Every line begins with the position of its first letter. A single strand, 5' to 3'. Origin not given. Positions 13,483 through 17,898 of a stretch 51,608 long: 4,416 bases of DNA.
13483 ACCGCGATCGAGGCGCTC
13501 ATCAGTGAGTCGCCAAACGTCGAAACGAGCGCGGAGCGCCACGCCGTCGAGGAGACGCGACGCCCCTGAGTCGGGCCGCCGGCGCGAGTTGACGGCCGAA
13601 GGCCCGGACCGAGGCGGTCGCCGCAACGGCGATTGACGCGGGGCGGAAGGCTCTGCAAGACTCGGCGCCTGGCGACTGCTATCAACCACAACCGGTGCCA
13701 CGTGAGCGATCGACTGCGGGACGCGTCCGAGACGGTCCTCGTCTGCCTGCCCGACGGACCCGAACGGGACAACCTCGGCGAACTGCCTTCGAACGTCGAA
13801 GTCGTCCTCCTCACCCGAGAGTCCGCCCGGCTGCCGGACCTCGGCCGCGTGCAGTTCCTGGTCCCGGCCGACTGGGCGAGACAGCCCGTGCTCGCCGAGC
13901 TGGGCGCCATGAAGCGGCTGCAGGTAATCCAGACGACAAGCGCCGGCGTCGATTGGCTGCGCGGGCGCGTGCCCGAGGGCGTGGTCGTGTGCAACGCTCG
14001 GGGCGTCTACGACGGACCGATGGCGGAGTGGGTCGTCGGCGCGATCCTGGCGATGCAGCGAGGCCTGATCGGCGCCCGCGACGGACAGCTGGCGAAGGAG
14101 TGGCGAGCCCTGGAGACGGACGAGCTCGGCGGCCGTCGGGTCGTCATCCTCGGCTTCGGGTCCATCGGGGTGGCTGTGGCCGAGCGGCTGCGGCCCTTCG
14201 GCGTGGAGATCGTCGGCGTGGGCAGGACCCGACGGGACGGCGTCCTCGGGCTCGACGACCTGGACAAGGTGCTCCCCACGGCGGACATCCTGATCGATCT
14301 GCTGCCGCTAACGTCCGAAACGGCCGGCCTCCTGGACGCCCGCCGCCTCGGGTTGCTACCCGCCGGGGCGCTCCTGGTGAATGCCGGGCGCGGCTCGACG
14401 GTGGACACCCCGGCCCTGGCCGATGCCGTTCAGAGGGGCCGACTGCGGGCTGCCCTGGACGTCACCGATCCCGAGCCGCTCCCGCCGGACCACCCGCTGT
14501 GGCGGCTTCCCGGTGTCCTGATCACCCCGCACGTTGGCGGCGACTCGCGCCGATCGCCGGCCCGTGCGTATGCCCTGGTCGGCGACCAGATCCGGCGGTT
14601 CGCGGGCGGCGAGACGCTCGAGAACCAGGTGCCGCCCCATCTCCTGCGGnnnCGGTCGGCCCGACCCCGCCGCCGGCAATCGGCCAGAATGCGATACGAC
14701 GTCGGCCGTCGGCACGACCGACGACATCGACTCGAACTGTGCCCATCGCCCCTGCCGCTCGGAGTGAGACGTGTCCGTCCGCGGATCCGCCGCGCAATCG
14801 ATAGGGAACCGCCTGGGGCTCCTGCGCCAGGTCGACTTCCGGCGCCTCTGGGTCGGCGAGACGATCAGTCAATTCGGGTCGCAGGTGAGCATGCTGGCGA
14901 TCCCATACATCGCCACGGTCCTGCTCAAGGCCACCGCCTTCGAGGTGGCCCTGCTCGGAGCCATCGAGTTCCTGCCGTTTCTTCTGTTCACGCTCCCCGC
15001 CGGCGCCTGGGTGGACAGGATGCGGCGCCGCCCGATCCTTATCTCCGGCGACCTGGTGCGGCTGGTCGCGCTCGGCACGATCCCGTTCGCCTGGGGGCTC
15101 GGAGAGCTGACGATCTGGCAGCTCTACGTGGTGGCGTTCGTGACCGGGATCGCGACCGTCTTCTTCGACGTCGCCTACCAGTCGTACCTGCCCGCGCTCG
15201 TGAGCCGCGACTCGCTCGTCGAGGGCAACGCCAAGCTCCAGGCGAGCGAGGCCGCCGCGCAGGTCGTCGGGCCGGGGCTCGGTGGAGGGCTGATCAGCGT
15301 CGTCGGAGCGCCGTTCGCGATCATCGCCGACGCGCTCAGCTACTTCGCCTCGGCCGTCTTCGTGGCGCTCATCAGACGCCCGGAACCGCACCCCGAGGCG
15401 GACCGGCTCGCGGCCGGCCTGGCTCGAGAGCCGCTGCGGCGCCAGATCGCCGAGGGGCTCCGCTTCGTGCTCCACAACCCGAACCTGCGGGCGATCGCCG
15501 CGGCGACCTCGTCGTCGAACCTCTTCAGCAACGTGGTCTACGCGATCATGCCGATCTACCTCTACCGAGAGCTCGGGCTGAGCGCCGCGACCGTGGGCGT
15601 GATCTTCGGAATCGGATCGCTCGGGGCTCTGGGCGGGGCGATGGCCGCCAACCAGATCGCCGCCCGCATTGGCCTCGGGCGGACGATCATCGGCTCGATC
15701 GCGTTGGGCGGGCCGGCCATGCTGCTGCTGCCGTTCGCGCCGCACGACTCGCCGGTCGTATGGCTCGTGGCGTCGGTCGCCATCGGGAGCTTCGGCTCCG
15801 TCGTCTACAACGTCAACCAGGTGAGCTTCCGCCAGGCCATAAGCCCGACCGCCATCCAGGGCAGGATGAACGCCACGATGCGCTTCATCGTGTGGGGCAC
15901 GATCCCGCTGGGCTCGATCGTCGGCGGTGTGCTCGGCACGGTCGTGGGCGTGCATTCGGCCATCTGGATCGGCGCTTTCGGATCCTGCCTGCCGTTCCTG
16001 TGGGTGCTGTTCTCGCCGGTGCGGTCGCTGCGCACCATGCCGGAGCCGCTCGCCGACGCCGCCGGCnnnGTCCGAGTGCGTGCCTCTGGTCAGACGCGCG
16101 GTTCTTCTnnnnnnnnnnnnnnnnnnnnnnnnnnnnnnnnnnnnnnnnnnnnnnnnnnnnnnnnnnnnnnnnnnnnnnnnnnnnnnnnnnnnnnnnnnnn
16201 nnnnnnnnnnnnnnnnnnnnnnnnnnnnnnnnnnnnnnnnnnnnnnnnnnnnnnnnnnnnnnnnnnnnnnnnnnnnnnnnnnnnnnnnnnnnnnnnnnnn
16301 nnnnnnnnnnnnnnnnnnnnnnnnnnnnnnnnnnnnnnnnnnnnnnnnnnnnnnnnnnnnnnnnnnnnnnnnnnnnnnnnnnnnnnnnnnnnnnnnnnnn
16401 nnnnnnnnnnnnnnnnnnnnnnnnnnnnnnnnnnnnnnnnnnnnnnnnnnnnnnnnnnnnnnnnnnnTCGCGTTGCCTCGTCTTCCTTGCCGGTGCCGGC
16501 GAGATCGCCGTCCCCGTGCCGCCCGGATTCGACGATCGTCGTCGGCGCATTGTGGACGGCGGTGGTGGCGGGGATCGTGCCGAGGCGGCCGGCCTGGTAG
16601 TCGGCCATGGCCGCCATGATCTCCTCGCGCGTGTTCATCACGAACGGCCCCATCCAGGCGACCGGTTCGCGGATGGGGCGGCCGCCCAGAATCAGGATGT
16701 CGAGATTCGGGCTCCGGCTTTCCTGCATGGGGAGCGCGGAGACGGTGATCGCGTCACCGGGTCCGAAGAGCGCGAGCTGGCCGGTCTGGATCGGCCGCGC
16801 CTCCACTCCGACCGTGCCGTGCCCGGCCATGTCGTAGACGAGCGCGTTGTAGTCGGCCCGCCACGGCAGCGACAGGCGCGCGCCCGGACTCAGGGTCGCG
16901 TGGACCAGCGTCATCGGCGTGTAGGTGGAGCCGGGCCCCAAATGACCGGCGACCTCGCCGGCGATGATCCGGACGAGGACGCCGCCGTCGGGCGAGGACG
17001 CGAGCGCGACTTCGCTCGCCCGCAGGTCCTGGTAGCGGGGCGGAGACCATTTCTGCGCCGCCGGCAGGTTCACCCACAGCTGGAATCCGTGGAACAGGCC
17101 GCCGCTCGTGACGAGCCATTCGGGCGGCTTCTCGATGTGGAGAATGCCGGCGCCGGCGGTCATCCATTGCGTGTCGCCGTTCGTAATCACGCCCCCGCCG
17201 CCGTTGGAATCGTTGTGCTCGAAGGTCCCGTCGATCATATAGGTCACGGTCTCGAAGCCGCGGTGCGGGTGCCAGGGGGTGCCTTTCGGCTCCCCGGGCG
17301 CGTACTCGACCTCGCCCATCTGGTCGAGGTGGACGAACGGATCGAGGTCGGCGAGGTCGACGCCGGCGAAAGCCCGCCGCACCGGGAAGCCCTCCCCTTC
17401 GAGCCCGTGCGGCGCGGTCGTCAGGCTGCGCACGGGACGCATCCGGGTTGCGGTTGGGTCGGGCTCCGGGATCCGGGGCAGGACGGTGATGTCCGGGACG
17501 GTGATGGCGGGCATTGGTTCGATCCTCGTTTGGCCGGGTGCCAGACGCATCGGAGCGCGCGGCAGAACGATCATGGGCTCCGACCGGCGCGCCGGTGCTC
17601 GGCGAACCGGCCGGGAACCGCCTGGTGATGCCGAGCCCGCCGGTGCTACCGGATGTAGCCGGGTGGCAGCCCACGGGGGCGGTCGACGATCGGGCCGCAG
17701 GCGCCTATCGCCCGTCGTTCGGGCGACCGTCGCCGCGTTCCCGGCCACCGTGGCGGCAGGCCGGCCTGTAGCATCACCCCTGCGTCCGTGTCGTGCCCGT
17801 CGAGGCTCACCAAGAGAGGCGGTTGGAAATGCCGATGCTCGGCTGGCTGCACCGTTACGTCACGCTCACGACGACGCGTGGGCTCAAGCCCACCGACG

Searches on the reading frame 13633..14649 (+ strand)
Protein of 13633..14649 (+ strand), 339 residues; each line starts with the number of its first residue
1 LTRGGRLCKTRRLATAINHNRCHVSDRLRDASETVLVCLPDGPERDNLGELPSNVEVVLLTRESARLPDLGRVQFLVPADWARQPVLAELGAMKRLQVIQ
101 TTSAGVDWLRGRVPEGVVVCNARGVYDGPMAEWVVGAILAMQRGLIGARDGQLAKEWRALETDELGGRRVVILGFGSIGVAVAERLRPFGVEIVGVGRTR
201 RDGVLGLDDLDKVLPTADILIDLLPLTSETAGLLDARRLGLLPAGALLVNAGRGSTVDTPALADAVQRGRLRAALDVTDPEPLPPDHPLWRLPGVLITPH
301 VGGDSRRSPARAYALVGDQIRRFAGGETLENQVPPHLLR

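Call 52: search_protein_families(library=pfam, proteins=[window:13633-14649:+], max_evalue=0.0001)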
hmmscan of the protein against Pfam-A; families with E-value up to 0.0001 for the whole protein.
window:13633-14649:+ (339 aa): 1 family
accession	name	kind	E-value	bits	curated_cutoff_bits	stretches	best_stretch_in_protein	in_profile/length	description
PF02826.25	2-Hacid_dh_C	-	3.2e-47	160.6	25.1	1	136-302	2-178/178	D-isomer specific 2-hydroxyacid dehydrogenase, NAD binding domain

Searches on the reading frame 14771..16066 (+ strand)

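Call 52: search_protein_families(library=pfam, proteins=[window:14771-16066:+], max_evalue=0.0001)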
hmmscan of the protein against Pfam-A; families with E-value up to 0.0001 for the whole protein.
window:14771-16066:+ (432 aa): 3 families
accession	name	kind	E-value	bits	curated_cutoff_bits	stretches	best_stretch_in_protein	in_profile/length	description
PF05977.19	MFS_3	-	2.1e-37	129.2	27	1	18-419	7-397/524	Transmembrane secretion effector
PF07690.21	MFS_1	-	4.3e-36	125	33.4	2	26-245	1-211/347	Major Facilitator Superfamily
PF13347.12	MFS_2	-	1.7e-07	30.6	27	1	225-346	212-331/427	MFS/sugar transport protein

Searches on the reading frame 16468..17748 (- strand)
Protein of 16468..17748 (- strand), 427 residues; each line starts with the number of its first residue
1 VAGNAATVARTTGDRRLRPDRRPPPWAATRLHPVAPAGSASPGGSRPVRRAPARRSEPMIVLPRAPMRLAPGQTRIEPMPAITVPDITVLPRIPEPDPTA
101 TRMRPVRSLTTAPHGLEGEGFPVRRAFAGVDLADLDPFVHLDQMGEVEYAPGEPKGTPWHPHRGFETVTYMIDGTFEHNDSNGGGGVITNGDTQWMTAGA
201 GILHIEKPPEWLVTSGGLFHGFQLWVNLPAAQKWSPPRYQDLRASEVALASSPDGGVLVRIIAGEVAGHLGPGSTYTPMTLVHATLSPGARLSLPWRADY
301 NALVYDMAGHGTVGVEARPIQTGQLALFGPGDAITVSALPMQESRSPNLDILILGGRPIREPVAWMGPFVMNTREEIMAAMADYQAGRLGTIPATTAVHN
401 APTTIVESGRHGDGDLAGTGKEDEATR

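Call 52: search_protein_families(library=pfam, proteins=[window:16468-17748:-], max_evalue=0.0001)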
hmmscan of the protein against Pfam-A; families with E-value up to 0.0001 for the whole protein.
window:16468-17748:- (427 aa): 2 families
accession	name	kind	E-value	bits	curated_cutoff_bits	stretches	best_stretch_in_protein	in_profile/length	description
PF02678.22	Pirin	-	3.8e-30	104.5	26.1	1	122-226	3-108/108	Pirin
PF05726.19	Pirin_C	-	9.2e-27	93.9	27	1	282-389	2-102/103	Pirin C-terminal cupin domain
